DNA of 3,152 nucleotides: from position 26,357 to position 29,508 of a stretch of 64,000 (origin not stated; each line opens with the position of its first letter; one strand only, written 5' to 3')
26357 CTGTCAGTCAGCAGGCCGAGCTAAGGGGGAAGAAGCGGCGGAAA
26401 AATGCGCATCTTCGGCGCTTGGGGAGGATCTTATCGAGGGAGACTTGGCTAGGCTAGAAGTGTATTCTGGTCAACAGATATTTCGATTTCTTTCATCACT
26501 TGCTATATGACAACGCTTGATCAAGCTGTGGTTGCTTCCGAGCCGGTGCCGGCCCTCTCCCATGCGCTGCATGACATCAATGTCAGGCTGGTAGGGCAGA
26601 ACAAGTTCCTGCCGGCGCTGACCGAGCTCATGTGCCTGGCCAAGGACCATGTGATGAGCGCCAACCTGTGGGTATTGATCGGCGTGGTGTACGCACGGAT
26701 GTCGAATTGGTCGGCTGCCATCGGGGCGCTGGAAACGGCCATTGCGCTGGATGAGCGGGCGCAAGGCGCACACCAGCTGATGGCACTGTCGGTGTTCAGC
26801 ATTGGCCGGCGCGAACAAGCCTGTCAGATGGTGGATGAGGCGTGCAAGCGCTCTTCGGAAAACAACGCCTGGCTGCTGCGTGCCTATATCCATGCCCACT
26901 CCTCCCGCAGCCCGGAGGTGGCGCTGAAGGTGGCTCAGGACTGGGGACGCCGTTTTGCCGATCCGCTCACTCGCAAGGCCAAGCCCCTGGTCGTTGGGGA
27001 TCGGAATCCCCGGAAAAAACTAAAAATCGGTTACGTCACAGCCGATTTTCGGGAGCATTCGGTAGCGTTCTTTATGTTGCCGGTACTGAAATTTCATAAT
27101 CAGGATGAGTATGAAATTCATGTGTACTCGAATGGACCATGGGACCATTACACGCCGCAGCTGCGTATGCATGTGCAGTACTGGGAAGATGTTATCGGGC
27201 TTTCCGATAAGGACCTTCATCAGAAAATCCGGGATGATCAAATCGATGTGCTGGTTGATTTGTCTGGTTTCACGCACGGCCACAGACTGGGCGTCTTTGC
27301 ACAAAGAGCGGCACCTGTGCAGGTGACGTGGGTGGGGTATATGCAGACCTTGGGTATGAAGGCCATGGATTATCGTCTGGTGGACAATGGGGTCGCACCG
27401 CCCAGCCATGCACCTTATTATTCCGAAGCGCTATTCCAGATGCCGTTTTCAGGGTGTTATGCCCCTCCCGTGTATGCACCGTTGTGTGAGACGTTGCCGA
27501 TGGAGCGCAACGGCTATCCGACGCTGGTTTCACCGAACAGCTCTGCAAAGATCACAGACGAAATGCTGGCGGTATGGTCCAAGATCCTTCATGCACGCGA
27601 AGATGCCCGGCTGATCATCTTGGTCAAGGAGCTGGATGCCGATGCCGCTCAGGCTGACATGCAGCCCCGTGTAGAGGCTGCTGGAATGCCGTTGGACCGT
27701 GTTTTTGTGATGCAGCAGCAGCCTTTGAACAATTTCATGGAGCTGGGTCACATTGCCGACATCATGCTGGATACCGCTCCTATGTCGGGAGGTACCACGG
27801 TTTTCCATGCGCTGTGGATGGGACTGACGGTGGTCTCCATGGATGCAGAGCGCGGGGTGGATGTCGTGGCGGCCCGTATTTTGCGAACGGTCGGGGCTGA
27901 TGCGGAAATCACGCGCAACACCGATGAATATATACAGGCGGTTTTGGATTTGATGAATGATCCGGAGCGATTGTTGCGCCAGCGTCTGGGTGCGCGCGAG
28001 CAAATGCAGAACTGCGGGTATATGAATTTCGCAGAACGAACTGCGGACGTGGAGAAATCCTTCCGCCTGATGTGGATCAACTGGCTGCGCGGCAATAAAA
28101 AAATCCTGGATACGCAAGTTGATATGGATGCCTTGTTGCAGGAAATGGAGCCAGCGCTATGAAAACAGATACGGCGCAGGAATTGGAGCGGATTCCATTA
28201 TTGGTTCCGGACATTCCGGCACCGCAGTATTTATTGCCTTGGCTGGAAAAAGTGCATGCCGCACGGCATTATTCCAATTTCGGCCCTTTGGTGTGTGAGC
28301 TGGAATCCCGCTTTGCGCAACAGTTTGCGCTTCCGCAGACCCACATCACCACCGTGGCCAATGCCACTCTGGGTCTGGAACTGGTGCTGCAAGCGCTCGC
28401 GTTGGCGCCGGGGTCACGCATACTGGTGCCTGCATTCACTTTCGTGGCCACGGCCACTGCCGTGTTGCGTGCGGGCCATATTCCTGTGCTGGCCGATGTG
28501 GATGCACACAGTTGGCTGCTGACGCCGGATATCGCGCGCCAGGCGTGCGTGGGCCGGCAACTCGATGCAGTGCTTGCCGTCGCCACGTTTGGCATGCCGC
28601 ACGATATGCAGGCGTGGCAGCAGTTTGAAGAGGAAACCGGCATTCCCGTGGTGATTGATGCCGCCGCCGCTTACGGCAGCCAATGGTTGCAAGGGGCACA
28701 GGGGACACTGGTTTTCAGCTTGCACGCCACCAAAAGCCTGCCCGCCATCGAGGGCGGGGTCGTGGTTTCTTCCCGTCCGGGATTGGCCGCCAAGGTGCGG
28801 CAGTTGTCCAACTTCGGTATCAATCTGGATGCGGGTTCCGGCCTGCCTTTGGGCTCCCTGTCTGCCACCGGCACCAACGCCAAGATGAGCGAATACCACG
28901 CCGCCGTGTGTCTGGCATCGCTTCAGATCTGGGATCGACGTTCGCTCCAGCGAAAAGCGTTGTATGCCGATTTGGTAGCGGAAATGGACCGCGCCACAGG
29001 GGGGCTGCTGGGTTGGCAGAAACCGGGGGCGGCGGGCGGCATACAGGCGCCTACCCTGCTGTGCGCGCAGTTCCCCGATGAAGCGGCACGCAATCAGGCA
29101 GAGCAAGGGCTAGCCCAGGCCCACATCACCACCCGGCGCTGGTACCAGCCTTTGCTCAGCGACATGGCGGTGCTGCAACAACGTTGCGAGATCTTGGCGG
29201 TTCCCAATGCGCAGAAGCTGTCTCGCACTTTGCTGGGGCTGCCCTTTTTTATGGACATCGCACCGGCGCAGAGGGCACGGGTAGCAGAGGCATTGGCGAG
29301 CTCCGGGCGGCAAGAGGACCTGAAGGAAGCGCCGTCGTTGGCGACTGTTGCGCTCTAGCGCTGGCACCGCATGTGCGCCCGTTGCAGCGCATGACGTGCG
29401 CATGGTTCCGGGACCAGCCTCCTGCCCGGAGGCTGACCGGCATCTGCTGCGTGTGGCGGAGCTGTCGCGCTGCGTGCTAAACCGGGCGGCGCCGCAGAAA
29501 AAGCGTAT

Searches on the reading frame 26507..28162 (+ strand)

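Call 60: search_protein_families(library=pfam, proteins=[window:26507-28162:+])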
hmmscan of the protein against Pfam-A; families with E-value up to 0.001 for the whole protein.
window:26507-28162:+ (551 aa): 3 families
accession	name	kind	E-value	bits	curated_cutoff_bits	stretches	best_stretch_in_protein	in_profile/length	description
PF13844.12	Glyco_transf_41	-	2.2e-41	142.2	25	2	169-313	78-225/543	Glycosyl transferase family 41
PF25062.1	ARM_TT21_N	-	4.8e-05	23.6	40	1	33-144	42-160/222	Tetratricopeptide repeat protein 21 N-terminal ARM repeat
PF13371.12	TPR_9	-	0.00038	20.9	35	1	52-94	29-71/73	Tetratricopeptide repeat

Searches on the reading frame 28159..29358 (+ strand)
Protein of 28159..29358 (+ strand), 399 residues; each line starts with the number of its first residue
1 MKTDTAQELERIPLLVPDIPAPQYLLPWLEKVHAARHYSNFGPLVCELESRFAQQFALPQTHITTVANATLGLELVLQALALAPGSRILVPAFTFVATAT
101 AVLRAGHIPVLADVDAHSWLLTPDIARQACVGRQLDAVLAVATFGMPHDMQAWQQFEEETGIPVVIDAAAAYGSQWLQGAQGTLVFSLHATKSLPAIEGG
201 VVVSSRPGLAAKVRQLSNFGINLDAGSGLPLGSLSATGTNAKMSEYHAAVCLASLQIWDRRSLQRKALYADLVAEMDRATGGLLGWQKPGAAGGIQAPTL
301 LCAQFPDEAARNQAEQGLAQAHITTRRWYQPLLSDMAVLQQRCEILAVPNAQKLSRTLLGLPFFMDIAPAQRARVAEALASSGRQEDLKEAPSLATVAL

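Call 60: search_protein_families(library=pfam, proteins=[window:28159-29358:+])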
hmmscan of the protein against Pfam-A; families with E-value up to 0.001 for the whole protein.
window:28159-29358:+ (399 aa): 1 family
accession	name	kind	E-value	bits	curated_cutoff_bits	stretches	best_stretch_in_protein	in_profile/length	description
PF01041.23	DegT_DnrJ_EryC1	-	1.1e-60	206.2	19.8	1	30-379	12-359/360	DegT/DnrJ/EryC1/StrS aminotransferase family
